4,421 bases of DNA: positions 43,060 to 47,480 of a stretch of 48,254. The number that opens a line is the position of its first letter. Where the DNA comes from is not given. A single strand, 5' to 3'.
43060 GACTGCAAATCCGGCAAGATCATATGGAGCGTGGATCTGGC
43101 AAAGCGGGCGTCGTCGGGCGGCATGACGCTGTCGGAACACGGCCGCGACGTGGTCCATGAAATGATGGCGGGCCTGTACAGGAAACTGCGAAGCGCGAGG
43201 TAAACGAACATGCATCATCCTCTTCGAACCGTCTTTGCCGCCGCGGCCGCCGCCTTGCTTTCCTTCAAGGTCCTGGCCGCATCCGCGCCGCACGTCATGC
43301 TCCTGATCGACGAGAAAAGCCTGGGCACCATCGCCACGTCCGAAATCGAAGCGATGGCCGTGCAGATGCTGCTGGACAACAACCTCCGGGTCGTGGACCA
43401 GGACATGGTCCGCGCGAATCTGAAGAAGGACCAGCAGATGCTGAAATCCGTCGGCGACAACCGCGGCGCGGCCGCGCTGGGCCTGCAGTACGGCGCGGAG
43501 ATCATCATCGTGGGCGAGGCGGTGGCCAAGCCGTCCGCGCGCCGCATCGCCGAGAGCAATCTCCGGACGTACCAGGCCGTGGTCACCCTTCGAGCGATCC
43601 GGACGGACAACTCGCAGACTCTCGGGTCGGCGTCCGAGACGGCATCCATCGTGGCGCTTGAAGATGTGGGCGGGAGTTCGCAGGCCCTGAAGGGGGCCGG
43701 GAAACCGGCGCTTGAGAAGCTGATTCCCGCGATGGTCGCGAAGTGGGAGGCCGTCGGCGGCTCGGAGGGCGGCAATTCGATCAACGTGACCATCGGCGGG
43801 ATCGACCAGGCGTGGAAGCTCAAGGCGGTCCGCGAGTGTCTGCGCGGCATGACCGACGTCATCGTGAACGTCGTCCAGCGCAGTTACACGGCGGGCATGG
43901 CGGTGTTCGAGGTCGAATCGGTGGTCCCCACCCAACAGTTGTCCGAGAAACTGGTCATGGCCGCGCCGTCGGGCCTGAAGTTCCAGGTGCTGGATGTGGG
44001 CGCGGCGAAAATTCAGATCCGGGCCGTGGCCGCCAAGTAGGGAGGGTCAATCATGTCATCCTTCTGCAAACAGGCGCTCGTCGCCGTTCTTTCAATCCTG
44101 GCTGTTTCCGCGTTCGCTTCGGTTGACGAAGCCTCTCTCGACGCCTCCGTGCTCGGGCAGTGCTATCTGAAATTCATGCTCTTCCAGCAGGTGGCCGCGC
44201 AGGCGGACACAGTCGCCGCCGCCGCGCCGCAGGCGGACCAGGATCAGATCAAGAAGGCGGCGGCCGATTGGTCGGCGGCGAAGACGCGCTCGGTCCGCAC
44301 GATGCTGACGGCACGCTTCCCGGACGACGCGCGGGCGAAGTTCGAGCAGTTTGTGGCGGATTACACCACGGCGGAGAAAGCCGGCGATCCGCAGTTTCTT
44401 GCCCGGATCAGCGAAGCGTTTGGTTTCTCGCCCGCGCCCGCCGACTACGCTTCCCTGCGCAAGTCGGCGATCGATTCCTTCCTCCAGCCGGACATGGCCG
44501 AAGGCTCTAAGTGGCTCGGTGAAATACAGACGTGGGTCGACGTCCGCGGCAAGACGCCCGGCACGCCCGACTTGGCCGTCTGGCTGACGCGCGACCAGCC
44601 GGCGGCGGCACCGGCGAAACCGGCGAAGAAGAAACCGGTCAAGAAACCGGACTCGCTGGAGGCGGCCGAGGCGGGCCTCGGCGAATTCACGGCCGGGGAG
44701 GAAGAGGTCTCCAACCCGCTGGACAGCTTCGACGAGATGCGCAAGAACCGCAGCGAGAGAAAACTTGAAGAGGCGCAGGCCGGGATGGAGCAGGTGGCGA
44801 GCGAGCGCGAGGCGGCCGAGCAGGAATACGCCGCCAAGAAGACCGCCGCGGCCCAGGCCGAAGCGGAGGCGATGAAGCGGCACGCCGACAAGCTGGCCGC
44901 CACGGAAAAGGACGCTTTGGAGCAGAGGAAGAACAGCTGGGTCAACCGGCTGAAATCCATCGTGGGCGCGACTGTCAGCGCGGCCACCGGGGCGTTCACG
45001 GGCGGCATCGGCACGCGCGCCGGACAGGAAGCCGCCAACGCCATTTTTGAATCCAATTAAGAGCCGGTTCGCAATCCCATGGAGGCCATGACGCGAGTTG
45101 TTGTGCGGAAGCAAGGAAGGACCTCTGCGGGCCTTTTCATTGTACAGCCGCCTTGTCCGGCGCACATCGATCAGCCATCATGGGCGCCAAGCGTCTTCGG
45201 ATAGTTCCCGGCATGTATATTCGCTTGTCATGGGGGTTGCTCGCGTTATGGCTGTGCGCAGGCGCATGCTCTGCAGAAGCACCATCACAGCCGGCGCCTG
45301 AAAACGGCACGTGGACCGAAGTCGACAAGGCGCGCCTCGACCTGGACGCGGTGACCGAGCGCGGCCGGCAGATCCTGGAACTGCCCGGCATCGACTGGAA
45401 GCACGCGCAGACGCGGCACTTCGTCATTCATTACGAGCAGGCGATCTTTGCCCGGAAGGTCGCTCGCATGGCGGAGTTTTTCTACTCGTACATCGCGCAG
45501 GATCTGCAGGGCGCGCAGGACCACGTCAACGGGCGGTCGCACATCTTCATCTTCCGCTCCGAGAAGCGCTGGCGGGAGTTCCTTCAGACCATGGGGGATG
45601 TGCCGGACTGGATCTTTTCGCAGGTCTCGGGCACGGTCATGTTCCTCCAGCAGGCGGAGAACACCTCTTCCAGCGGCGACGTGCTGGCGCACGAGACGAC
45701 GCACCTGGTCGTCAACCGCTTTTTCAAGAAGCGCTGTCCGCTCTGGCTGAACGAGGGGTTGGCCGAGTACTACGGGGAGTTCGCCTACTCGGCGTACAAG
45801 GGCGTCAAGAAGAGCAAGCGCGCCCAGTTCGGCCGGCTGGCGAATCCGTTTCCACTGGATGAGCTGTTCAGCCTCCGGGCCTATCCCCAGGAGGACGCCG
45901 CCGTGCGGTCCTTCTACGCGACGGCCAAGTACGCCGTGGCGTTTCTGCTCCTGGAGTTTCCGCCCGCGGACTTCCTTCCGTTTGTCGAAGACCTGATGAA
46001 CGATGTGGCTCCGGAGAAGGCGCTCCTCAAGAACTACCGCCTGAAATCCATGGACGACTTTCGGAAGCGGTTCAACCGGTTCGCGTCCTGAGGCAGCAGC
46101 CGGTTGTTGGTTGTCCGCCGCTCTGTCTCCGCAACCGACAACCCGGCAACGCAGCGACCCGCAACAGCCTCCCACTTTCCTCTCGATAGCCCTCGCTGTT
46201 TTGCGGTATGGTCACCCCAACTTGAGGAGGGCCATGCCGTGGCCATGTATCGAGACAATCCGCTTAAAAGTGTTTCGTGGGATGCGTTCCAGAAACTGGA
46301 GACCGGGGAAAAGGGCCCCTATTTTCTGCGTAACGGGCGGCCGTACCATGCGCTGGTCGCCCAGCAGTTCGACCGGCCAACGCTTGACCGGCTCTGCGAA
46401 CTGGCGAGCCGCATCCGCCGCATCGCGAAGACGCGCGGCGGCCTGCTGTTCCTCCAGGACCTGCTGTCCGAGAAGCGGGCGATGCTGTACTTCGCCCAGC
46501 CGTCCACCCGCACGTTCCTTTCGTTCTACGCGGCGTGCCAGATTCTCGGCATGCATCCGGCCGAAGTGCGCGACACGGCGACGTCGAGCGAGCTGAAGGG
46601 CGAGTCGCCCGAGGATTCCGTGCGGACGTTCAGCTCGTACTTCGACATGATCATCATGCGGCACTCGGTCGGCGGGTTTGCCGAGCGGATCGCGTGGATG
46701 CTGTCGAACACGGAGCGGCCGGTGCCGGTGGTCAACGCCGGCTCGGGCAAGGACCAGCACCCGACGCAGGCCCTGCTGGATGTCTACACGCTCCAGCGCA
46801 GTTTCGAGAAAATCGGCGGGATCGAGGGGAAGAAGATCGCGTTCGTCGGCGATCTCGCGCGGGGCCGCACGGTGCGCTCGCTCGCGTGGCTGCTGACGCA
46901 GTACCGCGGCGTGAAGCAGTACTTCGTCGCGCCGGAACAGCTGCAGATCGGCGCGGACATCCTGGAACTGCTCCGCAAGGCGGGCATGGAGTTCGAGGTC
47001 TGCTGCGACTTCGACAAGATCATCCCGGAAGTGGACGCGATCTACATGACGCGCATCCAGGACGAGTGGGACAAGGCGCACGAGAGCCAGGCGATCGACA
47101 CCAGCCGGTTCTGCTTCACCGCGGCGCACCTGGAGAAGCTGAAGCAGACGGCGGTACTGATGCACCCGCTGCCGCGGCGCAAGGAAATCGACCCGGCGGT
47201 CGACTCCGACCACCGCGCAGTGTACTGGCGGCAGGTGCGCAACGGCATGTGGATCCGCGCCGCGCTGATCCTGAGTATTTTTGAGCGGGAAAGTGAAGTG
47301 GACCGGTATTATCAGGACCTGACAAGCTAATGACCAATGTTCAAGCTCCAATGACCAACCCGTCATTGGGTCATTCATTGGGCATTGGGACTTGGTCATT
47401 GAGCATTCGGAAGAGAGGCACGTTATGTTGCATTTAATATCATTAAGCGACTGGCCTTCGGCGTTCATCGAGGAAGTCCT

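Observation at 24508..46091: Ten-gene ~21.6-kb co-directional locus built around three paralogous giant low-complexity exported proteins: candidate undescribed envelope or surface system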

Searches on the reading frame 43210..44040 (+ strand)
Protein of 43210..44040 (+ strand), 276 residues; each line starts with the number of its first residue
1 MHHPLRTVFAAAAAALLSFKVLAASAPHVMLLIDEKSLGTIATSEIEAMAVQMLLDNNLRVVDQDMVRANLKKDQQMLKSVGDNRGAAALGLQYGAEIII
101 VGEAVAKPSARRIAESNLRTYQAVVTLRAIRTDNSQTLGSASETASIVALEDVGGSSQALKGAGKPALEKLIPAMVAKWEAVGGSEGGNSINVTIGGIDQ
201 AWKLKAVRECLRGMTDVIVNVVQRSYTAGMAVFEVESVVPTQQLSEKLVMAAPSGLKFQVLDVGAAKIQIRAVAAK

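Call 4: search_protein_families(library=pfam, max_evalue=0.1, proteins=[window:43210-44040:+])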
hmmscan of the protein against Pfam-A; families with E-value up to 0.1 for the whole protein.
window:43210-44040:+ (276 aa): 0 families

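Call 5: search_protein_families(library=ncbifam, max_evalue=0.1, proteins=[window:43210-44040:+])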
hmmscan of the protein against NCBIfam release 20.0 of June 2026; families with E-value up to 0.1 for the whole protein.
window:43210-44040:+ (276 aa): 0 families

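Call 11: find_encoding_contigs(protein=window:43210-44040:+, flank=10000, max_places=6)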
Protein window:43210-44040:+ (276 aa): 7 contigs read that carry it; 6 places shown.
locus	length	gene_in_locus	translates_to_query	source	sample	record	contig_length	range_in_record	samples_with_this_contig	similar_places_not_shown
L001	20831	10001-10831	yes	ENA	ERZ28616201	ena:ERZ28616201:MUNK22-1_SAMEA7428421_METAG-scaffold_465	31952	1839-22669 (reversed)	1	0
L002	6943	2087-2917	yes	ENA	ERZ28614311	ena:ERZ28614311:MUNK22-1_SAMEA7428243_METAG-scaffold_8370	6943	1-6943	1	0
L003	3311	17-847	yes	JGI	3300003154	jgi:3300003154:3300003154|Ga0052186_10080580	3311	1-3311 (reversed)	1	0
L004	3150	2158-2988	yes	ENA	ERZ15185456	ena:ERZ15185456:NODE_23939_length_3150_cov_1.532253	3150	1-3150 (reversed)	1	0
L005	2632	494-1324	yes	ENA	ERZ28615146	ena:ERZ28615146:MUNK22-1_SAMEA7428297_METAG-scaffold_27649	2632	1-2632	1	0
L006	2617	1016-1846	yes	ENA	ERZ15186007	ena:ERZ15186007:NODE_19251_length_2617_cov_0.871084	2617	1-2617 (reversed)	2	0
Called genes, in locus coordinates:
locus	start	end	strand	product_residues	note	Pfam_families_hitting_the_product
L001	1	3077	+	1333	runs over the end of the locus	-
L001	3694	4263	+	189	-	-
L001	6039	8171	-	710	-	-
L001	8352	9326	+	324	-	-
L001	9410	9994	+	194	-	PF03783:CsgG, PF13036:LpoB (weak)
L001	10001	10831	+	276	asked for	-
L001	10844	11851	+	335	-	-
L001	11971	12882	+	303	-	-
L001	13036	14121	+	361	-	PF02729:OTCace_N, PF00185:OTCace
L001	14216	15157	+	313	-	PF02729:OTCace_N, PF00185:OTCace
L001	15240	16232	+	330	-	PF01075:Glyco_transf_9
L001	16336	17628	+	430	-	PF13163:DUF3999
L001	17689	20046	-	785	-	PF00754:F5_F8_type_C, PF22633:F5_F8_type_C_2, PF10091:Glycoamylase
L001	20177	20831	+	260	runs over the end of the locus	PF05116:S6PP (weak), PF08282:Hydrolase_3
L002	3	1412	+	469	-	?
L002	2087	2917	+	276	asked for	-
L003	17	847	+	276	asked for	-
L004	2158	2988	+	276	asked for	-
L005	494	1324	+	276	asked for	-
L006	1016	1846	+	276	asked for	-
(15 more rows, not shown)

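Call 21: search_solved_structures(query=window:43210-44040:+, max_evalue=10)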
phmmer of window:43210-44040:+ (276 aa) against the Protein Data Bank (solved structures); distinct sequences matched with E-value up to 10: 0.

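Call 22: find_homologous_proteins(query=window:43210-44040:+, max_evalue=0.001)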
Query window:43210-44040:+ (276 aa): 411 proteins with E <= 0.001 among 7101 candidates; the best 120 are listed.
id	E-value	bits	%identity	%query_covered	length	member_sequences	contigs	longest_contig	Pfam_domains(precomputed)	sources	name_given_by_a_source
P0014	2.6e-165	566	100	100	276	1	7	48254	-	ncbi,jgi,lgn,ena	-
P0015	8.7e-165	564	100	100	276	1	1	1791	-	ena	-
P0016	9.0e-165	564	100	100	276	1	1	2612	-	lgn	-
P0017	9.0e-165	564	100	100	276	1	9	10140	-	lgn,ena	-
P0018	1.6e-164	563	100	100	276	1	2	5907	-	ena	-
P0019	5.6e-164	561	99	100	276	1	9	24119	-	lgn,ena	-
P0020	7.6e-151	518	92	100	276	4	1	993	-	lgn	-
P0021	1.4e-148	511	90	100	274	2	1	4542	-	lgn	-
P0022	5.1e-146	502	89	100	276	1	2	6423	-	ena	-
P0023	5.8e-145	499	87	100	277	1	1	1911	-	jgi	jgi:hypothetical protein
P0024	5.5e-144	496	88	100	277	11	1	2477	-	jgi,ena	-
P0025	5.7e-143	492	88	96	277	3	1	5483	-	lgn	-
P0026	3.1e-135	467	84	100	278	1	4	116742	-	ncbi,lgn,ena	-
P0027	9.4e-112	390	72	97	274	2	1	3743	-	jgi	jgi:hypothetical protein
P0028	6.7e-110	384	71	97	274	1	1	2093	-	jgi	jgi:hypothetical protein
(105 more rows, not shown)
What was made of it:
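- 43210..44040 (+): g8: 276-aa secreted two-domain protein. The N-terminal domain has the CsgG/PelC/FlgT-N fold. 411 homologue clusters, all unnamed (call 22).
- g8 is very strongly conserved, about 55-65% identity across the class in 411 clusters, as expected of a housekeeping envelope component (call 22).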

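Call 24: find_related_loci(query=A3, collection=genome_contigs, flank=10000)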
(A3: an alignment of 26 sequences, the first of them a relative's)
Query A3 (276 aa) in genome_contigs; peptide patterns used: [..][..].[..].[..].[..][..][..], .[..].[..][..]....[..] (x = any residue, [..] = any of these).
142 stretches matched a pattern; 61 encode a relative of the query (tblastn E <= 1e-3); 61 distinct loci.
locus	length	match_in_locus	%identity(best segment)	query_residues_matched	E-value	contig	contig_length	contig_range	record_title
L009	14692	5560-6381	89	1-276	1e-163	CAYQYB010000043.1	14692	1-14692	MAG TPA_asm: uncultured Verrucomicrobiota bacterium isolate SRP220891_co2_89 genome assembly, contig: NODE_6584_length_1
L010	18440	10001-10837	65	1-275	4e-113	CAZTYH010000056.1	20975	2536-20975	MAG TPA_asm: uncultured Verrucomicrobiota bacterium isolate SRP241326_co1_344 genome assembly, contig: NODE_3726_length_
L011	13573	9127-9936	65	8-275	7e-113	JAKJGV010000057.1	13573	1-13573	MAG: Verrucomicrobia bacterium isolate UR.bin260 NODE_57_length_13573_cov_2.720584, whole genome shotgun sequence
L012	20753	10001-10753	68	27-275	1e-104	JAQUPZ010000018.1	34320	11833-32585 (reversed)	MAG: Kiritimatiellae bacterium isolate STD1_38 NODE_2466_length_34320_cov_6.165911_Sandtown_D1, whole genome shotgun seq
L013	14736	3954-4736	61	12-271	2e-103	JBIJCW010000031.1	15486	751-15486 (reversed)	MAG: Kiritimatiellia bacterium isolate ME2006-08-22D15_3300044611_group2_bin126 Rohwer_bin2518_scaffold_3686_c1, whole g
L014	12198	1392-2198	60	2-271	6e-102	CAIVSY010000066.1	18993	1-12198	uncultured bacterium isolate LaPlata_bin-2000 genome assembly, contig: bin-2000:066/118, whole genome shotgun sequence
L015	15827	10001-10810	58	3-271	5e-102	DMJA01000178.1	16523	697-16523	MAG TPA_asm: Verrucomicrobia bacterium isolate UBA8943 contig_8790, whole genome shotgun sequence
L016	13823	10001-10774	62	22-276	3e-100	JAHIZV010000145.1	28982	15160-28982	MAG: Verrucomicrobia bacterium isolate Modern_marine.mb.194 Modern_marine.mb.194_k141_1478503, whole genome shotgun sequ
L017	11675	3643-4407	61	17-274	3e-100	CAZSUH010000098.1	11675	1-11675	MAG TPA_asm: uncultured Verrucomicrobiota bacterium isolate SRP192927_co6_704 genome assembly, contig: NODE_13793_length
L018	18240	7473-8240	59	21-273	7e-100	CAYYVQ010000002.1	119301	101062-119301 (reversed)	MAG TPA_asm: uncultured Victivallales bacterium isolate SRP252850_co1_79 genome assembly, contig: NODE_98_length_119301_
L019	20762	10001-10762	59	27-276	2e-99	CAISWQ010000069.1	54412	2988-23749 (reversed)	MAG: uncultured Lentisphaerae bacterium isolate LaPlata-15m-a_bin-260 genome assembly, contig: bin-260:069/125, whole ge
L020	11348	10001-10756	59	27-274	5e-99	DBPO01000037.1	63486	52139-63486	MAG TPA_asm: Verrucomicrobia bacterium UBA1418 UBA1418_contig_20043, whole genome shotgun sequence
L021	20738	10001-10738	62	25-273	3e-99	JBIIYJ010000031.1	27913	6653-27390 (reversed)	MAG: Kiritimatiellia bacterium isolate ME2005-09-19_3300034101_group2_bin229 Rohwer_bin2517_scaffold_803_c1, whole genom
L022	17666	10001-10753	59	27-274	1e-98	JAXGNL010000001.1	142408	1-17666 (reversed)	MAG: Kiritimatiellia bacterium isolate AnMBR.bin255 bin255_1, whole genome shotgun sequence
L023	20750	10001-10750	60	27-274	7e-99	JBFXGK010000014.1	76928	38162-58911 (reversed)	MAG: Kiritimatiellia bacterium isolate CA_2019_TPIn_161 NODE_1124_length_76928_cov_37.509746_TPIn, whole genome shotgun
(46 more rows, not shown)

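Call 32: predict_structure(alignment_id=A3)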
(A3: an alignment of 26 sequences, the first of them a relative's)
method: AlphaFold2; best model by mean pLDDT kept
length: 276 residues; sequences in the alignment: 26
mean_pLDDT: 83.3   pTM: 0.57
mean pLDDT of the five models: 83.3, 82.2, 78.7, 77.8, 77.0
residues with pLDDT >= 90: 116; 70-90: 110; 50-70: 42; < 50: 8
segments of 3 or more residues with pLDDT < 50: 20-23
pLDDT, mean of each block of 10 residues (from residue 1): 60 58 72 81 83 92 85 62 81 90 87 77 93 89 89 80 94 91 60 93 93 88 88 89 92 92 90 88
secondary structure, 60 per line:
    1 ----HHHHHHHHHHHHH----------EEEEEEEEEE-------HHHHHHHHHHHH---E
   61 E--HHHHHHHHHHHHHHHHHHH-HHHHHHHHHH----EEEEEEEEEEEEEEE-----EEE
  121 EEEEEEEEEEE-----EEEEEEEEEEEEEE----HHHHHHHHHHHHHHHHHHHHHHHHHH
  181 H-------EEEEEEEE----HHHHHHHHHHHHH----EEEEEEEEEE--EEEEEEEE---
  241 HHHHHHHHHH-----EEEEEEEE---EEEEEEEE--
elements in order: H5-17 E28-37 H45-56 H64-82 H84-93 E98-112 E118-131 E137-150 H155-181 E189-196 H201-213 E218-227 E230-237 H241-250 E256-263 E267-274
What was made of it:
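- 43210..44040 (+): AF2 model with pLDDT 83 (call 32).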

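Call 37: fold_search(model_id=the predicted structure, library=pdb)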
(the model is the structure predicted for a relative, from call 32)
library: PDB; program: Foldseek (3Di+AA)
matches with E <= 10: 845; with E <= 0.001: 59
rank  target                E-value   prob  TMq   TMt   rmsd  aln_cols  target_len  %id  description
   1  4uv2_J                2.3e-06  1.00  0.34  0.39  11.6       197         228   15  Structure of the curli transport lipoprotein CsgG in a non-lipidated, pre-pore conformation (released 2014-09-24)
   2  4uv2_O                3.3e-06  1.00  0.34  0.41  11.6       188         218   14  Structure of the curli transport lipoprotein CsgG in a non-lipidated, pre-pore conformation (released 2014-09-24)
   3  4uv2_F                3.8e-06  1.00  0.33  0.38  11.5       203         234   15  Structure of the curli transport lipoprotein CsgG in a non-lipidated, pre-pore conformation (released 2014-09-24)
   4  8z5n_0                5.5e-06  1.00  0.34  0.28  11.8       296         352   10  Cryo-EM structure of the LPHT ring (released 2025-10-22)
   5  8t8d_D                6.2e-06  1.00  0.26  0.34   8.0       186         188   14  Structure of Helicobacter pylori adhesin A, HpaA (released 2024-01-31)
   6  4uv2_N                9.5e-06  1.00  0.26  0.30  13.0       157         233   16  Structure of the curli transport lipoprotein CsgG in a non-lipidated, pre-pore conformation (released 2014-09-24)
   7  4uv2_M                1.1e-05  1.00  0.34  0.42  11.3       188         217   14  Structure of the curli transport lipoprotein CsgG in a non-lipidated, pre-pore conformation (released 2014-09-24)
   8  4hrv_B                1.5e-05  1.00  0.38  0.67   6.3       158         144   13  Crystal Structure of Lipoprotein GNA1162 from Neisseria meningitidis (released 2013-04-24)
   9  4uv2_D                1.5e-05  1.00  0.26  0.30  11.5       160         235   16  Structure of the curli transport lipoprotein CsgG in a non-lipidated, pre-pore conformation (released 2014-09-24)
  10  4uv2_I                1.5e-05  1.00  0.25  0.29  11.8       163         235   17  Structure of the curli transport lipoprotein CsgG in a non-lipidated, pre-pore conformation (released 2014-09-24)
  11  4uv2_G                1.6e-05  1.00  0.33  0.38  11.6       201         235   14  Structure of the curli transport lipoprotein CsgG in a non-lipidated, pre-pore conformation (released 2014-09-24)
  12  8t8d_B                1.6e-05  1.00  0.31  0.42   8.2       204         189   13  Structure of Helicobacter pylori adhesin A, HpaA (released 2024-01-31)
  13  4uv2_P                1.7e-05  1.00  0.34  0.41  11.2       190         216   16  Structure of the curli transport lipoprotein CsgG in a non-lipidated, pre-pore conformation (released 2014-09-24)
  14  9h80_A                2.0e-05  1.00  0.32  0.51   6.3       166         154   14  Structure of the outer membrane exopolysaccharide transporter PelBC (released 2025-06-11)
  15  4uv2_A                2.3e-05  1.00  0.32  0.37  10.7       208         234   15  Structure of the curli transport lipoprotein CsgG in a non-lipidated, pre-pore conformation (released 2014-09-24)
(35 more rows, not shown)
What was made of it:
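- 43210..44040 (+): Foldseek hits to CsgG pre-pore, the LPHT ring, HpaA, GNA1162, PelC, CT253 and FlgT at E 2e-6 to 3e-4 (call 37).
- Closest known: CsgG, the curli. Same: CsgG pre-pore chains are the top structural hits for g8 (call 37).
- The top Foldseek hits for g8 are CsgG pre-pore chains (call 37). g8 resembles FlgT and LPHT-ring subunits (call 37).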

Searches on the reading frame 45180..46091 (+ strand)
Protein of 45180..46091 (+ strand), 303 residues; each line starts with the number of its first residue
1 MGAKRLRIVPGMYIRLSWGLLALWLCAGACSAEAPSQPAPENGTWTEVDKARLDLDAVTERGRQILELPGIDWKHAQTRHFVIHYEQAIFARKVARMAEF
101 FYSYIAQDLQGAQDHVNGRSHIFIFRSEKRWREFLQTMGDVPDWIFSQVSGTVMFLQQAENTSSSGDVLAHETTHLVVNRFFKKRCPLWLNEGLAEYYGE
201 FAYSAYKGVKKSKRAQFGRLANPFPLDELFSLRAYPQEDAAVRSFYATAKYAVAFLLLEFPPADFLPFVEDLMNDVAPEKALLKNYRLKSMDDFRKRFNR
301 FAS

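Call 12: search_protein_families(library=pfam, max_evalue=0.01, proteins=[window:45180-46091:+])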
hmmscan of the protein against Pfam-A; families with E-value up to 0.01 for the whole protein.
window:45180-46091:+ (303 aa): 1 family
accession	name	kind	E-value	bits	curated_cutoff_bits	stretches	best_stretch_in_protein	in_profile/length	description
PF13485.12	Peptidase_MA_2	-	0.0018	18.5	32.4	1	166-286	67-184/201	Peptidase MA superfamily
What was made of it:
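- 45180..46091 (+): g10: HExxH (HETTH) protein. A lineage-specific neighbour, not part of the conserved core. Sub-threshold Peptidase_MA_2 hit (call 12).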

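Call 76: search_solved_structures(query=window:45180-46091:+, max_evalue=1)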
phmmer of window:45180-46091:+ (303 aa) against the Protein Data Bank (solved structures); distinct sequences matched with E-value up to 1: 1.
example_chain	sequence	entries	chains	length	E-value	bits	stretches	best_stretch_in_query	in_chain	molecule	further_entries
4pfu_A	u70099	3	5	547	0.71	12.1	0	101-174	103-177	ABC transporter substrate-binding protein | Mannoside ABC transport system, sugar-binding protein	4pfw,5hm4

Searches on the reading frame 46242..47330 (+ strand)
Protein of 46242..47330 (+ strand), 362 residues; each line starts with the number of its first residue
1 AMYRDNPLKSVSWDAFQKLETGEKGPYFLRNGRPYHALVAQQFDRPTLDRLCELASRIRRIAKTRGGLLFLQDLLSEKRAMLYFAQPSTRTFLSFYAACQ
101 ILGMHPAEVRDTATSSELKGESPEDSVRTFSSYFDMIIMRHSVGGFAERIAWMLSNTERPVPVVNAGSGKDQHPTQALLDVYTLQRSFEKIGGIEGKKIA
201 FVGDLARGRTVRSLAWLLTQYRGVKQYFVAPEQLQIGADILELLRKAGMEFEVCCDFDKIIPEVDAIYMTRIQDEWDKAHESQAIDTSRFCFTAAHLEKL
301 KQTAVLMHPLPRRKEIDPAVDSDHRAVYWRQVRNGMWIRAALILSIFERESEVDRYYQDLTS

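Call 12: search_protein_families(library=pfam, max_evalue=0.01, proteins=[window:46242-47330:+])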
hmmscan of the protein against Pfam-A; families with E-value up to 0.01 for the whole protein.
window:46242-47330:+ (362 aa): 2 families
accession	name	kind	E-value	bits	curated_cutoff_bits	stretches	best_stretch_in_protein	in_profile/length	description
PF02729.26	OTCace_N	-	1.2e-31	110.2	29.9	1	36-185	2-147/148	Aspartate/ornithine carbamoyltransferase, carbamoyl-P binding domain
PF00185.30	OTCace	-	3.2e-27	96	29.4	1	195-345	1-156/157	Aspartate/ornithine carbamoyltransferase, Asp/Orn binding domain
